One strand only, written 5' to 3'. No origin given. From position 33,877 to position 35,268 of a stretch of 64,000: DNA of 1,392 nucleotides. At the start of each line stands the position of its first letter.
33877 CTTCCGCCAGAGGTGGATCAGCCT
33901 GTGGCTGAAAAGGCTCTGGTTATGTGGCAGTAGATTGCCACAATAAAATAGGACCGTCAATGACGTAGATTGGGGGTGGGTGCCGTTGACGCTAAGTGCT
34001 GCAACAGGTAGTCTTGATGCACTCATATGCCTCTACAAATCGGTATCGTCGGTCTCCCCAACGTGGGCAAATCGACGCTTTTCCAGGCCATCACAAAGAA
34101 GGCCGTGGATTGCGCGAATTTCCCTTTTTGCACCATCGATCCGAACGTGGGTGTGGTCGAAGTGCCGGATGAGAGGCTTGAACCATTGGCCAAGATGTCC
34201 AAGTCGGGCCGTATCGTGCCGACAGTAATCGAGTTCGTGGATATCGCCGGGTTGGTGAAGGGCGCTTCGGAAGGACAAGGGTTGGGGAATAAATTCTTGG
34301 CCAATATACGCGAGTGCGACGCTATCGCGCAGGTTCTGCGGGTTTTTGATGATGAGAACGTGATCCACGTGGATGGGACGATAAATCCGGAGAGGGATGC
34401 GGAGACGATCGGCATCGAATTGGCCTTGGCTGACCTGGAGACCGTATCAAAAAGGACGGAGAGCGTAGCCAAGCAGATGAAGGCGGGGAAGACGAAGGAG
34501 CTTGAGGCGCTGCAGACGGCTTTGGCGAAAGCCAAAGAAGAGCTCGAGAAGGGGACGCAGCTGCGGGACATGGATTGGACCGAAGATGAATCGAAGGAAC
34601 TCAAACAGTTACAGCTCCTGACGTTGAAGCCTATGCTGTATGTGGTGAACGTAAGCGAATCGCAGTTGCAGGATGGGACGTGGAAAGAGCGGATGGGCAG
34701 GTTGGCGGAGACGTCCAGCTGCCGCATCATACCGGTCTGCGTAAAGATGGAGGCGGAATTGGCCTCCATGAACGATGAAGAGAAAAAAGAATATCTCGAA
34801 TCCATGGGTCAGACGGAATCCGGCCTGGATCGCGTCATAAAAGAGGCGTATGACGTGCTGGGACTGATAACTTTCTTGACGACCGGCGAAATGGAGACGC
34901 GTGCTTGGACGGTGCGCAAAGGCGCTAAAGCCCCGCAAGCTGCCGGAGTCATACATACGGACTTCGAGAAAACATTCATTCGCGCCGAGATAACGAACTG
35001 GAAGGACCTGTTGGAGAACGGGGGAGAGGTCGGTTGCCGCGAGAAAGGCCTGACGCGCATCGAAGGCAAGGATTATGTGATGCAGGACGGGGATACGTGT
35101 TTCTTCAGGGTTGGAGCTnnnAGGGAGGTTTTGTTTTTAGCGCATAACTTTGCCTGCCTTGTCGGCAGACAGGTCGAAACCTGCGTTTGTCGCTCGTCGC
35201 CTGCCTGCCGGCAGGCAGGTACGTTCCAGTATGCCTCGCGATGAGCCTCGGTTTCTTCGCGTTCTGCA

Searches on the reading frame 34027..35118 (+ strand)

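Call 70: search_protein_families(library=ncbifam, proteins=[window:34027-35118:+], max_evalue=0.00001)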
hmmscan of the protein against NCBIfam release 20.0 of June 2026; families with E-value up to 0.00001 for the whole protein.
window:34027-35118:+ (364 aa): 9 families
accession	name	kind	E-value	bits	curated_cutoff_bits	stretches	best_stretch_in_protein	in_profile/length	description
TIGR00092.1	TIGR00092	equivalog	1.7e-138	461.7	279.2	1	1-363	1-367/368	redox-regulated ATPase YchF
NF007171.0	PRK09602.1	subfamily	1.8e-42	145.6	387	1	3-257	3-271/397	YchF-related putative GTPase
TIGR02729.1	Obg_CgtA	equivalog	1.4e-22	80.2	280.25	1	4-170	159-302/329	Obg family GTPase CgtA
NF008956.1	PRK12299.1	equivalog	2.8e-22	79.1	300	1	4-170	160-298/327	GTPase ObgE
NF008955.0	PRK12297.1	equivalog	6.6e-22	78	406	1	5-167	162-302/429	GTPase ObgE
NF008954.1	PRK12296.1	equivalog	2.5e-16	59.2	377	1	5-135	162-269/470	GTPase ObgE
TIGR00231.1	small_GTP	domain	4.7e-09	36.2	42.5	1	4-161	5-149/164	GTP-binding protein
TIGR00437.1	feoB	equivalog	1.2e-07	30.9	315.65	1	9-51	1-43/594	ferrous iron transport protein B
TIGR03156.1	GTP_HflX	equivalog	1.5e-06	27.4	216.75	1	4-49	191-236/351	GTPase HflX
